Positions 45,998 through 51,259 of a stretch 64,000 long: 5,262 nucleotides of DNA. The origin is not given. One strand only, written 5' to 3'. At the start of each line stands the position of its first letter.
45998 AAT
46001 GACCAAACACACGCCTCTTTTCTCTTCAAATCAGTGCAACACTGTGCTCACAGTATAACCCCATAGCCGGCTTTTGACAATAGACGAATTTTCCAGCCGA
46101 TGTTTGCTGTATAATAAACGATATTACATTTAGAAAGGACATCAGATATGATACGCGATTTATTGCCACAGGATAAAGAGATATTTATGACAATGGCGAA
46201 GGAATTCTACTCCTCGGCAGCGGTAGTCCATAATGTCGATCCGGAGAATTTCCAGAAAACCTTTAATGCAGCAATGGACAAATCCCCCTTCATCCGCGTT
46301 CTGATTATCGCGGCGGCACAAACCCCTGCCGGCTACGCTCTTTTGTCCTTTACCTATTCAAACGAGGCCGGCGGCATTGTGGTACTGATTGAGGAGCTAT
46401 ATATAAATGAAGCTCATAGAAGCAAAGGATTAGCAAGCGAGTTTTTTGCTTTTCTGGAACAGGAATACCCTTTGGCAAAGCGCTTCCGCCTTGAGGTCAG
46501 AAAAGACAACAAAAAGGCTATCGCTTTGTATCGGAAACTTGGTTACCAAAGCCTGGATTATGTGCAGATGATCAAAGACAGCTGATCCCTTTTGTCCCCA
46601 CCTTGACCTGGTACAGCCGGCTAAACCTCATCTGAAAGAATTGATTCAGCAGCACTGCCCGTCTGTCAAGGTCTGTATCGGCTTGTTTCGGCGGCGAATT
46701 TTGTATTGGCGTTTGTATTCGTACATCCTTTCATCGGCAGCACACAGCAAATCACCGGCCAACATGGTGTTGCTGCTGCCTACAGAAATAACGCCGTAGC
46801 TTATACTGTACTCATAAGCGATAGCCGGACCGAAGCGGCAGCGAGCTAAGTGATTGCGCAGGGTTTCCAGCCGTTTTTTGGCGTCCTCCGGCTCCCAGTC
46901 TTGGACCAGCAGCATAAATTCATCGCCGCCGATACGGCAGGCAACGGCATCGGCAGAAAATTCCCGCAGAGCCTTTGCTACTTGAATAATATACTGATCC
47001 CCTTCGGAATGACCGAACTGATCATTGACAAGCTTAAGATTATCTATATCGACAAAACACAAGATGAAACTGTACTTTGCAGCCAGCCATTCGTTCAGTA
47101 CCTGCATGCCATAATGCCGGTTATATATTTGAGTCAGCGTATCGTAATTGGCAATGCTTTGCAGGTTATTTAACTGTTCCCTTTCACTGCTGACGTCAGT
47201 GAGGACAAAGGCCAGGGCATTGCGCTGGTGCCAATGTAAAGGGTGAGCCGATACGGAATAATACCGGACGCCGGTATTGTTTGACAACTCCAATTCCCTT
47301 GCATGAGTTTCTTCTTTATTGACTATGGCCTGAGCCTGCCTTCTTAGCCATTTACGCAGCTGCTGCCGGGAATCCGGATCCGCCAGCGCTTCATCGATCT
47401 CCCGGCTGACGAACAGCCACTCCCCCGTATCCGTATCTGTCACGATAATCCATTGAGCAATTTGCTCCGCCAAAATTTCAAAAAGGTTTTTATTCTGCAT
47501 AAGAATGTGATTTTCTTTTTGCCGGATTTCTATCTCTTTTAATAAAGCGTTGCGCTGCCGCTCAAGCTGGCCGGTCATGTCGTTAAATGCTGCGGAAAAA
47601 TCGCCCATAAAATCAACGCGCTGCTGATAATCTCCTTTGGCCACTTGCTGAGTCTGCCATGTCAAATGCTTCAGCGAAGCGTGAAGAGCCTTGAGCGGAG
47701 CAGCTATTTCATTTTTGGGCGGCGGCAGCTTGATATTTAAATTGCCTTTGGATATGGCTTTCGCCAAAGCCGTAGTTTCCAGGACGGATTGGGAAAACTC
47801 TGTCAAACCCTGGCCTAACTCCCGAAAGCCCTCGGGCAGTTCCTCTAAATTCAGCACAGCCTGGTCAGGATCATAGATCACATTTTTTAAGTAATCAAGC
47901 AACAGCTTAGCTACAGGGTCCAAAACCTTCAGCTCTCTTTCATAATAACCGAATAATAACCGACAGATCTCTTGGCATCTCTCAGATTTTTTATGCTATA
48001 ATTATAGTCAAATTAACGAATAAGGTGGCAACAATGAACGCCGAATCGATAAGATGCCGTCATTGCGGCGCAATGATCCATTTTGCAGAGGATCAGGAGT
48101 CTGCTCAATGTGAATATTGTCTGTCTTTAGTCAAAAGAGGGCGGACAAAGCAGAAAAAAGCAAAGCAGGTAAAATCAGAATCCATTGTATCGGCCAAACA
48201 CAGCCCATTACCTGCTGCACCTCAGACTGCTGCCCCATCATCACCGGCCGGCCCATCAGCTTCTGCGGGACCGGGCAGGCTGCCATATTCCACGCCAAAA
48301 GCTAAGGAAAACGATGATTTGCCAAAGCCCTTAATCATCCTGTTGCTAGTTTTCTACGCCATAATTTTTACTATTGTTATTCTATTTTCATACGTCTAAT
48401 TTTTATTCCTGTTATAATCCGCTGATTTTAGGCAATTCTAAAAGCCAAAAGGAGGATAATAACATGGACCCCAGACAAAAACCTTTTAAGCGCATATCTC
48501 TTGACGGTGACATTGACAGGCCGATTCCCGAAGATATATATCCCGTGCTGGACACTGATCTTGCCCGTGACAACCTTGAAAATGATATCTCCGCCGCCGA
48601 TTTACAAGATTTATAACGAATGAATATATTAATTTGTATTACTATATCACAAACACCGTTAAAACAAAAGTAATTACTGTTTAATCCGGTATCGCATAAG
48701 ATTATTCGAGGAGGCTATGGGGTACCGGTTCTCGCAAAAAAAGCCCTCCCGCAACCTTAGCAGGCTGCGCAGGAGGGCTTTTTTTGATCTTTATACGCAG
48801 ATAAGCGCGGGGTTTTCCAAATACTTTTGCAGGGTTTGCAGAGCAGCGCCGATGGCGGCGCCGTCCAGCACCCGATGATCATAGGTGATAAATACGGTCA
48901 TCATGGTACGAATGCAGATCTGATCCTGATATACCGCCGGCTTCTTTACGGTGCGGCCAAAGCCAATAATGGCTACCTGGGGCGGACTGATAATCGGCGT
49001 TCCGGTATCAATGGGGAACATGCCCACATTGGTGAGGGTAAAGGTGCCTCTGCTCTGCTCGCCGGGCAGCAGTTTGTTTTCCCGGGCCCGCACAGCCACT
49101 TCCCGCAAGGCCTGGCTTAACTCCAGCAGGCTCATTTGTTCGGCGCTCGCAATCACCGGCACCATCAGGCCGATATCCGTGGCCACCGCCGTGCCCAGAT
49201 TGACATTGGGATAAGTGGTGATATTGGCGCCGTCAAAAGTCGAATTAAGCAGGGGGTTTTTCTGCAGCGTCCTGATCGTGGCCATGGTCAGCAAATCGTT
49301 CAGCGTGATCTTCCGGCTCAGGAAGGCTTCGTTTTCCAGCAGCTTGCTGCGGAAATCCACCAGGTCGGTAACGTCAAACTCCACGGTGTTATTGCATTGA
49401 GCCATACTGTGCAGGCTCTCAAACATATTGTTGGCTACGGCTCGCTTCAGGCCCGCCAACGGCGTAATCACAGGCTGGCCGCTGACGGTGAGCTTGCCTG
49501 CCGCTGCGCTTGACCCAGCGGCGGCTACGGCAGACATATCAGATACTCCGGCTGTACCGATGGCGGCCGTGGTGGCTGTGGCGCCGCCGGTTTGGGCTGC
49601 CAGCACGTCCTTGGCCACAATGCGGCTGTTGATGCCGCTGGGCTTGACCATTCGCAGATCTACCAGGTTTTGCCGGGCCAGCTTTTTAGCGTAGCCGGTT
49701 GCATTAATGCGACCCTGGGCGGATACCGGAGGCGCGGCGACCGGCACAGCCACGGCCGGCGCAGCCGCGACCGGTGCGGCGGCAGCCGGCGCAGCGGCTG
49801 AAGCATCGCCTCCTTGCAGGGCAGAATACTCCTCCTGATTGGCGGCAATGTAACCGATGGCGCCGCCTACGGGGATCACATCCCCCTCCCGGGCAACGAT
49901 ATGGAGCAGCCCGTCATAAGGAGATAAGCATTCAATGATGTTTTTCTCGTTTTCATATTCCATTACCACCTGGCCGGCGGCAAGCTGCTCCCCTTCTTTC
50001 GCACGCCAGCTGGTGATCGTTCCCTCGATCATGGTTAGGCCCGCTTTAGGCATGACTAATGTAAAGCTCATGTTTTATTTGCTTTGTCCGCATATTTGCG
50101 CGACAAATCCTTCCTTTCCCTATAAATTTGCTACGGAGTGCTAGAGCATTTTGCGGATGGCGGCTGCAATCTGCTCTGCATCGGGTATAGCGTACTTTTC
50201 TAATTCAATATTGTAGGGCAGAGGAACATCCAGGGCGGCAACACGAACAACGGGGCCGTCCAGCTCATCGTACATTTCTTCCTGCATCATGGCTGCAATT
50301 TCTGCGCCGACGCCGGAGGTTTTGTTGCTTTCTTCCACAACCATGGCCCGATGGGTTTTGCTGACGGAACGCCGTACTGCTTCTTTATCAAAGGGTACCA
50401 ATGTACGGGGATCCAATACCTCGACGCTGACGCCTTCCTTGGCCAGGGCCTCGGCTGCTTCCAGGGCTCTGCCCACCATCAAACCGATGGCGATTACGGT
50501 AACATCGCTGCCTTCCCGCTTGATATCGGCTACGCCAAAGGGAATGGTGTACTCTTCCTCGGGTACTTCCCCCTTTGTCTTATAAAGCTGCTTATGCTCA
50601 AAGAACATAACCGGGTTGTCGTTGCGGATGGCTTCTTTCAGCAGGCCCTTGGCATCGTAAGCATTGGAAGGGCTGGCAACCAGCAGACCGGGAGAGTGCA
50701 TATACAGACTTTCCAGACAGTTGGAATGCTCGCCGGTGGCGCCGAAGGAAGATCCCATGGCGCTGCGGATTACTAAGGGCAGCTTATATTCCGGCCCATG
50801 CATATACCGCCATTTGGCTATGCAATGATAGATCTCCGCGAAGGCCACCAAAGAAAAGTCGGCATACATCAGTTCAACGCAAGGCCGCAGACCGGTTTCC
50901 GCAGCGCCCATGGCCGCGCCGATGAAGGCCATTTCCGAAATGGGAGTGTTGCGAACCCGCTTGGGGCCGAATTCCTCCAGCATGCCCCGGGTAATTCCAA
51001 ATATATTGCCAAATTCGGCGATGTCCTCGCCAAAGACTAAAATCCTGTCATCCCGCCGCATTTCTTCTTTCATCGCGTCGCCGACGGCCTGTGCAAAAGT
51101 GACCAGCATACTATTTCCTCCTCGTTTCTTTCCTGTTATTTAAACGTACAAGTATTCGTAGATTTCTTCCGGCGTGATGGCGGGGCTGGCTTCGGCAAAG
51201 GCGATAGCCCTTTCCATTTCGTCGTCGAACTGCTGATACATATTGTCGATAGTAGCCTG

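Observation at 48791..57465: Ten-gene catabolic operon coupling a TRAP transporter and an HIBADH-like reductase to an Lpd-E1alpha-E1beta-E2 2-oxoacid dehydrogenase complex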

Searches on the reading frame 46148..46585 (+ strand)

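Call 14: search_protein_families(library=pfam, proteins=[window:46148-46585:+])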
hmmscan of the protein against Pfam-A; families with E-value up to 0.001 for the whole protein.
window:46148-46585:+ (145 aa): 4 families
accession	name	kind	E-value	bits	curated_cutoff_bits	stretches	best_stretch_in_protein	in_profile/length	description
PF00583.31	Acetyltransf_1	-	9.1e-13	48.9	20.7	1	36-133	22-116/116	Acetyltransferase (GNAT) family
PF13508.13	Acetyltransf_7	-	5.9e-08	33.4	27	1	52-134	6-83/84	Acetyltransferase (GNAT) domain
PF13673.13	Acetyltransf_10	-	6.8e-06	26.5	23.6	1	46-140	28-114/128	Acetyltransferase (GNAT) domain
PF08445.16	FR47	-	5.2e-05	23.6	22.1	1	81-136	24-80/86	FR47-like protein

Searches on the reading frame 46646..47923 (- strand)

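Call 14: search_protein_families(library=pfam, proteins=[window:46646-47923:-])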
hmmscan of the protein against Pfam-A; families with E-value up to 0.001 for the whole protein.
window:46646-47923:- (425 aa): 2 families
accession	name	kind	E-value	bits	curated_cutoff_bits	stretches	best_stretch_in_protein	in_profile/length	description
PF00990.26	GGDEF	-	1.2e-29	103.6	23.8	1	258-407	1-158/161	Diguanylate cyclase, GGDEF domain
PF00672.30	HAMP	-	3e-05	24.7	25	0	80-121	6-52/53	HAMP domain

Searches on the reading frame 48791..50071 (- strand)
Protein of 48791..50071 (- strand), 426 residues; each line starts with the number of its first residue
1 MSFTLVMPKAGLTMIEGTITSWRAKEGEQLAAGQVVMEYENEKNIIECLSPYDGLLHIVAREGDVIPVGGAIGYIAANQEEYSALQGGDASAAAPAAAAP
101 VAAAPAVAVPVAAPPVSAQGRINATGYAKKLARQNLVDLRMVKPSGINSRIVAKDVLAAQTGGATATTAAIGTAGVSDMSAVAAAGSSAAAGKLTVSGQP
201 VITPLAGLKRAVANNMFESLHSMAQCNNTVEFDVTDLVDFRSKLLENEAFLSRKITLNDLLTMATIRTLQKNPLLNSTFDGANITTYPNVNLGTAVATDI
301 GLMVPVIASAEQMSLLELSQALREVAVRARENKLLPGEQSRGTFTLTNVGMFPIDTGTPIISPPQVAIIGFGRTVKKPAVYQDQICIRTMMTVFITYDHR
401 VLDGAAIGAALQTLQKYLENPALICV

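Call 4: search_protein_families(library=pfam, proteins=[window:48791-50071:-])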
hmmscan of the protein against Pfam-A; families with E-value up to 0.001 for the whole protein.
window:48791-50071:- (426 aa): 3 families
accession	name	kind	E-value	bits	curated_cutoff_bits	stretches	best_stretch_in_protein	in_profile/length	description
PF00198.28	2-oxoacid_dh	-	5.1e-71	239.2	23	1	203-424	7-230/232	2-oxoacid dehydrogenases acyltransferase (catalytic domain)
PF00364.28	Biotin_lipoyl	-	1.5e-08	34.8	22.1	1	5-74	3-72/73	Biotin-requiring enzyme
PF02817.22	E3_binding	-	9.2e-08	32.6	23.7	1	123-157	2-36/36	e3 binding domain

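Call 5: search_protein_families(library=ncbifam, proteins=[window:48791-50071:-])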
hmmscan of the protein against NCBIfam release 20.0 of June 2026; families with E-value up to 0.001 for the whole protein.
window:48791-50071:- (426 aa): 11 families
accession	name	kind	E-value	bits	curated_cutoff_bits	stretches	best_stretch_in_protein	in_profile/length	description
TIGR01349.1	PDHac_trf_mito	equivalog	8.3e-69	232.8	445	1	5-424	2-435/437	pyruvate dehydrogenase complex dihydrolipoamide acetyltransferase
NF008814.0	PRK11854.1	equivalog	9.5e-69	232.4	722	1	6-420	211-631/637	pyruvate dehydrogenase complex dihydrolipoyllysine-residue acetyltransferase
TIGR02927.1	SucB_Actino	equivalog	3.5e-67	227.5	423.45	2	97-421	241-571/579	2-oxoglutarate dehydrogenase, E2 component, dihydrolipoamide succinyltransferase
NF004309.0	PRK05704.1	equivalog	4.4e-64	217.3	449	1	5-423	5-403/408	2-oxoglutarate dehydrogenase complex dihydrolipoyllysine-residue succinyltransferase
TIGR01347.1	sucB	equivalog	5.1e-59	200.5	378.65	1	8-423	6-399/404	dihydrolipoyllysine-residue succinyltransferase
NF011416.0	PRK14843.1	equivalog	1.6e-53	181.8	429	1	122-422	49-343/347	dihydrolipoamide acetyltransferase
TIGR01348.1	PDHac_trf_long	equivalog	1.2e-50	172.7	552.1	1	16-424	168-585/587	dihydrolipoyllysine-residue acetyltransferase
NF008815.0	PRK11857.1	equivalog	2e-49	168.7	378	1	121-425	3-306/308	dihydrolipoamide acetyltransferase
NF008907.0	PRK12270.1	equivalog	1.4e-24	86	878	1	174-419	102-362/1241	multifunctional oxoglutarate decarboxylase/oxoglutarate dehydrogenase thiamine pyrophosphate-binding subunit/dihydrolipoyllysine-residue suc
NF011457.0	PRK14875.1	equivalog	5.2e-20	71.7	307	1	4-168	5-134/372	acetoin dehydrogenase dihydrolipoyllysine-residue acetyltransferase subunit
NF008854.0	PRK11892.1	equivalog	2.2e-10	39.8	454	1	1-103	1-105/464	pyruvate dehydrogenase complex E1 component subunit beta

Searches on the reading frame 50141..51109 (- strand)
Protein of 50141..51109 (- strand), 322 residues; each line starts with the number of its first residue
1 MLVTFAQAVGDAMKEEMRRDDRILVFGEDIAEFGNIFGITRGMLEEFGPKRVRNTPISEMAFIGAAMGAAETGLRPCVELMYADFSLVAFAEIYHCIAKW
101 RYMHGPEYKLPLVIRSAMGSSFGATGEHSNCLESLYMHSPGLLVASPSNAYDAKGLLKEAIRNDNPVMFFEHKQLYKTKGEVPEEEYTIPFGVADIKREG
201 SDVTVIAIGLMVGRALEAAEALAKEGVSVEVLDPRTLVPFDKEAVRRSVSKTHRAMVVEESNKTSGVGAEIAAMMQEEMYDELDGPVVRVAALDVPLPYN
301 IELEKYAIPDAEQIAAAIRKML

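Call 4: search_protein_families(library=pfam, proteins=[window:50141-51109:-])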
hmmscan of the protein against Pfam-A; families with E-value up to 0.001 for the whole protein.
window:50141-51109:- (322 aa): 4 families
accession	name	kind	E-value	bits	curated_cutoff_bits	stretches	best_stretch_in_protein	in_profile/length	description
PF02780.25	Transketolase_C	-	5.4e-41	139.8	25.9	1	192-314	1-124/124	Transketolase, C-terminal domain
PF02779.29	Transket_pyr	-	5.3e-35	121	27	1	4-177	4-173/174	Transketolase, pyrimidine binding domain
PF17147.9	PFOR_II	-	2.8e-08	34.5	27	1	202-278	2-81/102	Pyruvate:ferredoxin oxidoreductase core domain II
PF22613.1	Transketolase_C_1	-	0.00049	20.7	27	1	199-262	10-67/113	Transketolase-like TK C-terminal domain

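Call 5: search_protein_families(library=ncbifam, proteins=[window:50141-51109:-])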
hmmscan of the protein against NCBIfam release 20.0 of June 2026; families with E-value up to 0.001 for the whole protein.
window:50141-51109:- (322 aa): 16 families
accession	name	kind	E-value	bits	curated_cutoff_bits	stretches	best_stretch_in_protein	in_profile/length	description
NF006667.0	PRK09212.1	subfamily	1.2e-109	366.2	321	1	2-321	3-322/327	pyruvate dehydrogenase complex E1 component subunit beta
NF008854.0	PRK11892.1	equivalog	1.1e-103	347.4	454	1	3-321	142-461/464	pyruvate dehydrogenase complex E1 component subunit beta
NF004559.0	PRK05899.2-5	equivalog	3.2e-22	78.5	488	1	7-321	322-623/627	transketolase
TIGR00204.1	dxs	equivalog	2.7e-20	72.5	465.95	1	4-294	311-585/616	1-deoxy-D-xylulose-5-phosphate synthase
NF004556.0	PRK05899.2-2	equivalog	5.3e-16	58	575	1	184-280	503-598/639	transketolase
NF008968.0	PRK12315.1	subfamily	8.2e-14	50.8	510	1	5-276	281-538/582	1-deoxy-D-xylulose-5-phosphate synthase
NF003933.0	PRK05444.2-2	equivalog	1.8e-13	49.9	395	1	48-294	333-575/606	1-deoxy-D-xylulose-5-phosphate synthase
NF041170.1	Oxoac_fdxalpha_Archa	equivalog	9.3e-11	40.8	800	1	150-274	474-592/636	2-oxoacid:ferredoxin oxidoreductase subunit alpha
TIGR03710.1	OAFO_sf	subfamily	1.4e-07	30.5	482.75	1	196-262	459-524/561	2-oxoacid:acceptor oxidoreductase subunit alpha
NF006412.0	PRK08659.1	equivalog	9.2e-07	28.4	411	1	195-263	269-336/378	2-oxoacid:acceptor oxidoreductase subunit alpha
NF007201.0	PRK09622.1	equivalog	1.2e-05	24.5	590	1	193-272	260-339/405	2-oxoacid:ferredoxin oxidoreductase subunit alpha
NF005507.0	PRK07119.1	subfamily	1.7e-05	23.8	399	1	195-287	241-335/352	3-methyl-2-oxobutanoate dehydrogenase subunit VorB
TIGR03336.1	IOR_alpha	equivalog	2.8e-05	22.7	650.9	1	171-264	203-291/595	indolepyruvate ferredoxin oxidoreductase subunit alpha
NF045764.1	PhenlGlyoxDHPadG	equivalog_domain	0.00012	20.7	700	1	196-263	263-330/398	NADH-dependent phenylglyoxylate dehydrogenase subunit alpha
NF040682.1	PorA_Arch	equivalog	0.00024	20.1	550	1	188-282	247-341/387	pyruvate synthase subunit PorA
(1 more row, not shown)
